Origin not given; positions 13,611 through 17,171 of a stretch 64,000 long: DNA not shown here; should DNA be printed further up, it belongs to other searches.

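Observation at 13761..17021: Stand-alone NRPS-like A-T-R (adenylation, thiolation, reductase) enzyme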

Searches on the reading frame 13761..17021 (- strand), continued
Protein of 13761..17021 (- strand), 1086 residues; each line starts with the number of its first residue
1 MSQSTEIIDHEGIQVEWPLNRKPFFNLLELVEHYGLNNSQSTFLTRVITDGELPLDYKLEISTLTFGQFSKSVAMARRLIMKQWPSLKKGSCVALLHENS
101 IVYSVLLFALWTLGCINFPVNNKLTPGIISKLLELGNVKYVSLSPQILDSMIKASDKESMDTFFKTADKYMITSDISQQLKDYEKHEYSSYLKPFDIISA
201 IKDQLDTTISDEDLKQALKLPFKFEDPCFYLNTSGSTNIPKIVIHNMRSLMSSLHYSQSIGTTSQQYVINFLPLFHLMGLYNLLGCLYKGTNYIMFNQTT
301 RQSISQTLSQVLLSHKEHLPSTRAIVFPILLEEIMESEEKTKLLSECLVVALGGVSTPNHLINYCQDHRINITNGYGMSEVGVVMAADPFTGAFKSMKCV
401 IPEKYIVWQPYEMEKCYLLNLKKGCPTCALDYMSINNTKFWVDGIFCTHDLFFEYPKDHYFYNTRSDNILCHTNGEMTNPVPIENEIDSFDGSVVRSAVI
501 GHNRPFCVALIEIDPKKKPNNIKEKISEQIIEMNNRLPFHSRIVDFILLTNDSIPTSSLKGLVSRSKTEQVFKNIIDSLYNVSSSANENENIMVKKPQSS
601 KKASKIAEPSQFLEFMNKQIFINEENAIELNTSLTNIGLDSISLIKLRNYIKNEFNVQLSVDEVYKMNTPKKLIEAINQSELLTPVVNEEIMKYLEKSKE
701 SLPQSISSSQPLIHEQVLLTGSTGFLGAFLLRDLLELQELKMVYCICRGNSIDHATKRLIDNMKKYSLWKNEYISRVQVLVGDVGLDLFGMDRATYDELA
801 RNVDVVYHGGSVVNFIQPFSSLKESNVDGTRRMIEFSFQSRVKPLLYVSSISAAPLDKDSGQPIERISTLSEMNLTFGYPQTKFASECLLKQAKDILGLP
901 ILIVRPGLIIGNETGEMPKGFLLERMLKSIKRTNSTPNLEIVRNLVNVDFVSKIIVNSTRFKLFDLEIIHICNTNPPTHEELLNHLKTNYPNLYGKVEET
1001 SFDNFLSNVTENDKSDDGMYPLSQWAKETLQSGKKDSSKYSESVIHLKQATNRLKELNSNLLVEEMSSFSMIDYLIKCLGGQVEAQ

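Call 41: list_cluster_members(proteins=[P0011, P0012, P0013, P0014, P0015, P0016, P0017, P0018, P0019, P0020])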
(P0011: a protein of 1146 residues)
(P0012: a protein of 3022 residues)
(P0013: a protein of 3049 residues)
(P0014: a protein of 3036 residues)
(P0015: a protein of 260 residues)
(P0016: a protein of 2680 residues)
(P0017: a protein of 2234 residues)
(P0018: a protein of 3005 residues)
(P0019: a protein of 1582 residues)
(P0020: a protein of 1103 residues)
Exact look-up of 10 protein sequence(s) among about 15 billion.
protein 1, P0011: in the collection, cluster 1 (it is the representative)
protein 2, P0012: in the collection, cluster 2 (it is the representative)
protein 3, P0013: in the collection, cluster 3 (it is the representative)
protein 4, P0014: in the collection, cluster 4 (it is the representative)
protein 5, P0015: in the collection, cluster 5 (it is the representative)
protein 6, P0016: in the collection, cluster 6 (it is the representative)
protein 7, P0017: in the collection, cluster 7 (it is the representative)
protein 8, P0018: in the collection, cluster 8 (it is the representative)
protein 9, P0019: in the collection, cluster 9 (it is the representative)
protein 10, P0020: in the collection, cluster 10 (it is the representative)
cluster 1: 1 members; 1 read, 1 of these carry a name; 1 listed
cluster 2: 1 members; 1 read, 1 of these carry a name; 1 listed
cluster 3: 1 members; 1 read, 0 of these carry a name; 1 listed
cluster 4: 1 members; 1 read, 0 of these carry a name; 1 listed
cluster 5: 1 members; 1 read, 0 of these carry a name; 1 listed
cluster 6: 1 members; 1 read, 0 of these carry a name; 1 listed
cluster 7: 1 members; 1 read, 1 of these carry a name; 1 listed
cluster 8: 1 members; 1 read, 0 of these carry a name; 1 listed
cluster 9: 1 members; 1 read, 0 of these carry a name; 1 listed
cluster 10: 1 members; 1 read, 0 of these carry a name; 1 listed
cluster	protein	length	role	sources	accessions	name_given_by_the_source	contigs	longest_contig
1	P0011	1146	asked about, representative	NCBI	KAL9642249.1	hypothetical protein ABK040_007249 [Willaertia magna]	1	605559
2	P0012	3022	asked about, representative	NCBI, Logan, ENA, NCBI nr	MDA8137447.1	MAG: thioester reductase domain-containing protein [Desulfobacteraceae bacterium] | thioester reductase domain-containing protein [Desulfobacteraceae bacterium]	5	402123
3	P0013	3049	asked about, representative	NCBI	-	-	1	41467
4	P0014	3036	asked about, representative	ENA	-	-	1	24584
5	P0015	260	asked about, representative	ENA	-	-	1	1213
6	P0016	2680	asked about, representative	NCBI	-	-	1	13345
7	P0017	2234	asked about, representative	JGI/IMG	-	amino acid adenylation domain-containing protein/thioester reductase-like protein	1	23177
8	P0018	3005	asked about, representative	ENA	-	-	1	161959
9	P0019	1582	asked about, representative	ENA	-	-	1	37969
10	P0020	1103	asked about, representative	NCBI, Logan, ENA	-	-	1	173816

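Call 42: search_protein_families(library=pfam, proteins=[P0011, P0012, P0013, P0020, P0022], max_evalue=0.00001)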
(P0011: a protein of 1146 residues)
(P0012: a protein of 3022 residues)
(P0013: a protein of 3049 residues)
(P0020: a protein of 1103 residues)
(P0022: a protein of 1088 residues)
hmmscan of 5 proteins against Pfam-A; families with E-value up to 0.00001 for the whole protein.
P0011 (1146 aa): 6 families
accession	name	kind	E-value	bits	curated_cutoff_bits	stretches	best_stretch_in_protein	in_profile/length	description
PF07993.18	NAD_binding_4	-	6.6e-52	176.6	20.1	1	771-1016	1-258/258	Male sterility protein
PF00501.34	AMP-binding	-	9.2e-33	114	29.9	1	76-409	17-329/384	AMP-binding enzyme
PF23562.2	AMP-binding_C_3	-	2.6e-22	80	20.8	1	491-607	1-121/124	AMP-binding enzyme C-terminal domain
PF01370.27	Epimerase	-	3.7e-12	46.6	20.9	1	769-973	1-177/240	NAD dependent epimerase/dehydratase family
PF01073.25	3Beta_HSD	-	1.2e-11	44.7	22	1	771-1052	2-268/280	3-beta hydroxysteroid dehydrogenase/isomerase family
PF00550.31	PP-binding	-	1.3e-06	29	20.8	1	649-697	19-67/67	Phosphopantetheine attachment site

P0012 (3022 aa): 17 families
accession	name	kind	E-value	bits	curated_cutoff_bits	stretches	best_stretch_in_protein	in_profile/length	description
PF00501.34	AMP-binding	-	2.4e-138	461.5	29.9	2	2039-2388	1-384/384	AMP-binding enzyme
PF07993.18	NAD_binding_4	-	5.4e-125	416.2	20.1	2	1402-1636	1-258/258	Male sterility protein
PF00109.32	ketoacyl-synt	-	7.9e-82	275.1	20.8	1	681-923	3-252/252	Beta-ketoacyl synthase, N-terminal domain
PF02801.28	Ketoacyl-synt_C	-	2e-41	141.2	20.8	1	931-1054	1-118/119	Beta-ketoacyl synthase, C-terminal domain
PF00550.31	PP-binding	-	1.5e-40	137.7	20.8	3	596-660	3-67/67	Phosphopantetheine attachment site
PF01370.27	Epimerase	-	1.3e-34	120.1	20.9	2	2660-2877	1-196/240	NAD dependent epimerase/dehydratase family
PF01073.25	3Beta_HSD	-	2e-22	80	22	2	1402-1660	2-250/280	3-beta hydroxysteroid dehydrogenase/isomerase family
PF22336.2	RhiE-like_linker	-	1.8e-15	57.1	27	1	1128-1193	1-63/67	RhiE-like, KS-MAT linker domain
PF22621.2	CurL-like_PKS_C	-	3.9e-15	56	27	1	1127-1190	3-64/64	CurL-like, PKS C-terminal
PF16197.11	KAsynt_C_assoc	-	6e-13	49.6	33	1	1058-1175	2-107/111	Ketoacyl-synthetase C-terminal extension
PF00668.25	Condensation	-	9.7e-12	44.7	30.6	1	1765-2019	192-456/456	Condensation domain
PF04321.23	RmlD_sub_bind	-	8.1e-10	38.7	27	0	2768-2914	78-211/287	RmlD substrate binding domain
PF16363.11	GDP_Man_Dehyd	-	1.3e-09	38.4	27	0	2662-2847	2-178/332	GDP-mannose 4,6 dehydratase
PF23024.1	AMP-dom_DIP2-like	-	3.7e-08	33.8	27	1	457-566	2-106/110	Disco-interacting protein 2-like, AMP domain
PF00108.29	Thiolase_N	-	3.3e-07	30.4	26.4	1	819-877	57-117/260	Thiolase, N-terminal domain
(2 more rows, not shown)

P0013 (3049 aa): 17 families
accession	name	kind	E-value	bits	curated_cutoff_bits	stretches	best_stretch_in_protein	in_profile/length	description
PF00501.34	AMP-binding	-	4.2e-146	487.1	29.9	2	2058-2399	3-384/384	AMP-binding enzyme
PF07993.18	NAD_binding_4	-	4.4e-124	413.2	20.1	2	1414-1648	1-258/258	Male sterility protein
PF00109.32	ketoacyl-synt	-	4e-84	282.6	20.8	1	682-929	2-252/252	Beta-ketoacyl synthase, N-terminal domain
PF02801.28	Ketoacyl-synt_C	-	2.4e-42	144.1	20.8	1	937-1055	1-118/119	Beta-ketoacyl synthase, C-terminal domain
PF00550.31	PP-binding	-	6.7e-39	132.4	20.8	3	2561-2624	2-67/67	Phosphopantetheine attachment site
PF01370.27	Epimerase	-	1.6e-28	100.2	20.9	2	1412-1627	1-197/240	NAD dependent epimerase/dehydratase family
PF00668.25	Condensation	-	1.1e-25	90.8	30.6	1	1774-2035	189-455/456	Condensation domain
PF01073.25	3Beta_HSD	-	2.1e-21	76.6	22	2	1414-1688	2-277/280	3-beta hydroxysteroid dehydrogenase/isomerase family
PF22336.2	RhiE-like_linker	-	3.1e-15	56.3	27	1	1129-1201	1-66/67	RhiE-like, KS-MAT linker domain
PF22621.2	CurL-like_PKS_C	-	6.6e-14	52.1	27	1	1126-1193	1-62/64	CurL-like, PKS C-terminal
PF16197.11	KAsynt_C_assoc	-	3.4e-11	43.9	33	1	1059-1152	2-87/111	Ketoacyl-synthetase C-terminal extension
PF16363.11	GDP_Man_Dehyd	-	1.2e-10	41.8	27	0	1414-1594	2-176/332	GDP-mannose 4,6 dehydratase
PF23024.1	AMP-dom_DIP2-like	-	2.2e-10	41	27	1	450-561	2-108/110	Disco-interacting protein 2-like, AMP domain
PF02719.21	Polysacc_synt_2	-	8e-10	38.8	20.2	0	2672-2804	1-128/293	Polysaccharide biosynthesis protein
PF23297.2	ACP_SdgA_C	-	1.7e-07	31.7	27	0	1320-1370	28-78/95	Highly reducing polyketide synthase sdgA, C-terminal ACP domain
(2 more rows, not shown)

P0020 (1103 aa): 7 families
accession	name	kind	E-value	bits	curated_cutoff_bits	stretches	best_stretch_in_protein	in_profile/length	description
PF00501.34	AMP-binding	-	3.4e-68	230.6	29.9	1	20-446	5-384/384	AMP-binding enzyme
PF07993.18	NAD_binding_4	-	2.9e-66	223.7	20.1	1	742-979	1-258/258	Male sterility protein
PF23024.1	AMP-dom_DIP2-like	-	2.7e-14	53.5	27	1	489-600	2-107/110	Disco-interacting protein 2-like, AMP domain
PF01370.27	Epimerase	-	3.5e-11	43.4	20.9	1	740-988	1-230/240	NAD dependent epimerase/dehydratase family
PF00550.31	PP-binding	-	4.5e-11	43.3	20.8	1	636-699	3-66/67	Phosphopantetheine attachment site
PF01073.25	3Beta_HSD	-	6.4e-07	29.1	22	1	742-1014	2-268/280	3-beta hydroxysteroid dehydrogenase/isomerase family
PF23297.2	ACP_SdgA_C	-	2.1e-06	28.2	27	0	628-701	6-80/95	Highly reducing polyketide synthase sdgA, C-terminal ACP domain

P0022 (1088 aa): 4 families
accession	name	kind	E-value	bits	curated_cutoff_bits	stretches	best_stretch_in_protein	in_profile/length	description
PF07993.18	NAD_binding_4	-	4.4e-34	118.2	20.1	1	717-965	1-256/258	Male sterility protein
PF00501.34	AMP-binding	-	1.8e-26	93.3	29.9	1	103-368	49-333/384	AMP-binding enzyme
PF23562.2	AMP-binding_C_3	-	2.5e-26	92.9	20.8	1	449-570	1-123/124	AMP-binding enzyme C-terminal domain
PF01370.27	Epimerase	-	8.7e-10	38.8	20.9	1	715-944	1-195/240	NAD dependent epimerase/dehydratase family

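Call 45: list_cluster_members(proteins=[P0022, P0023, P0024, P0035, P0052, P0054, P0062, P0066, P0067, P0121])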
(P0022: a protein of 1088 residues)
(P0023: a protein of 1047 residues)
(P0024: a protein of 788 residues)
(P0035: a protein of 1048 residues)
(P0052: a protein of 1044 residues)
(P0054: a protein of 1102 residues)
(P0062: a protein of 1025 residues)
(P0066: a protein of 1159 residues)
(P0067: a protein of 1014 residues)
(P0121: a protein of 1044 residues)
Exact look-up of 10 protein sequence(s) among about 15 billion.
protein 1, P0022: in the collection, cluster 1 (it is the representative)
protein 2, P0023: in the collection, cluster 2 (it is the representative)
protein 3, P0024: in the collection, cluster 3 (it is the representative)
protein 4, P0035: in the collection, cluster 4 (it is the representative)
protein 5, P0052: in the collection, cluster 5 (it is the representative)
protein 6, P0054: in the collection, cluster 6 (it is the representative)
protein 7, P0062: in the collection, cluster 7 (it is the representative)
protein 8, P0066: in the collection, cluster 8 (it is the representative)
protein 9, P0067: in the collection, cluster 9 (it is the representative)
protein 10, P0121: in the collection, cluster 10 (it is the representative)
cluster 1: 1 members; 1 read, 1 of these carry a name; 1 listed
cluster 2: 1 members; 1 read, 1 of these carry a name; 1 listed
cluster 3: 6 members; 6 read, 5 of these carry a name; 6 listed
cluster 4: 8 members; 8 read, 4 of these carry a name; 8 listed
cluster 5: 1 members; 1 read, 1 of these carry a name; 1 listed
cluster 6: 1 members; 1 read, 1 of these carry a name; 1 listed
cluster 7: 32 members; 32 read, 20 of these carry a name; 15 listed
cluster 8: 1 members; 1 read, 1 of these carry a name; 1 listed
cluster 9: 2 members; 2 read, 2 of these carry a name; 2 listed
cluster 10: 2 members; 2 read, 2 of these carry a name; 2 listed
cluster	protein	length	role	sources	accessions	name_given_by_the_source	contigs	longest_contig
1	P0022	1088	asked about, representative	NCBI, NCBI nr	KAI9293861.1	acetyl-CoA synthetase-like protein [Neoconidiobolus thromboides FSU 785]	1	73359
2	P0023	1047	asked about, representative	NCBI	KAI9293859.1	acetyl-CoA synthetase-like protein, partial [Neoconidiobolus thromboides FSU 785]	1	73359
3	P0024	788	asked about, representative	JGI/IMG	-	thioester reductase-like protein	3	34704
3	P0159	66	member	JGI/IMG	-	hypothetical protein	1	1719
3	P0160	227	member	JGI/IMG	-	thioester reductase-like protein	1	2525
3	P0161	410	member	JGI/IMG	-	thioester reductase-like protein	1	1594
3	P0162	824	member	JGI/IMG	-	thioester reductase-like protein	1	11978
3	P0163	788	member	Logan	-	-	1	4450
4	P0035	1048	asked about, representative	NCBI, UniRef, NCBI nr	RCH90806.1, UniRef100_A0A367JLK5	hypothetical protein CU097_011041 [Rhizopus azygosporus] | Polyketide synthase-like phosphopantetheine-binding domain-containing protein n=1 ...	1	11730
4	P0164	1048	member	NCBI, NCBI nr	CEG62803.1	hypothetical protein RMATCC62417_00075 [Rhizopus microsporus]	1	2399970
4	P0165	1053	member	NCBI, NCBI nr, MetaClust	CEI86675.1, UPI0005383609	hypothetical protein RMCBS344292_01107 [Rhizopus microsporus] | status=active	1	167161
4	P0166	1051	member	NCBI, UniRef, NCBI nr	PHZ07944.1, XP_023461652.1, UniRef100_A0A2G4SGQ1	acetyl-CoA synthetase-like protein [Rhizopus microsporus ATCC 52813] | Acetyl-CoA synthetase-like protein n=1 Tax=Rhizopus microsporus ATCC 52813 TaxID=1340429 ...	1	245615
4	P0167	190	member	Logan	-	-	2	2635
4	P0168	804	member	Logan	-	-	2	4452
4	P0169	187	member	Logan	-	-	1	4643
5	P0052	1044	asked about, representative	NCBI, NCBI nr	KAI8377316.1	hypothetical protein BD560DRAFT_488260 [Blakeslea trispora]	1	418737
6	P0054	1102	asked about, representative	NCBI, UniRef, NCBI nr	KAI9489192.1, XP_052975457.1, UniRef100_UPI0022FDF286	hypothetical protein BDB00DRAFT_771221 [Zychaea mexicana] | uncharacterized protein n=1 Tax=Zychaea mexicana TaxID=64656 RepID=UPI0022FDF286 | uncharacterized protein BDB00DRAFT_771221 [Zychaea mexicana]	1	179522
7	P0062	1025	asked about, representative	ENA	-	-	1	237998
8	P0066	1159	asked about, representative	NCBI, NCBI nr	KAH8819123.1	putative NRPS-like enzyme [Xylogone sp. PMI_703]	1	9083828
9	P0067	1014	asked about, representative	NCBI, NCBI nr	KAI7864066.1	hypothetical protein BDF14DRAFT_1998048 [Spinellus fusiger]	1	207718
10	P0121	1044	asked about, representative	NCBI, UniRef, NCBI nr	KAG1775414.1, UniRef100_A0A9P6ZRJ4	L-aminoadipate-semialdehyde dehydrogenase [Suillus placidus] | L-aminoadipate-semialdehyde dehydrogenase n=1 Tax=Suillus placidus TaxID=48579 ...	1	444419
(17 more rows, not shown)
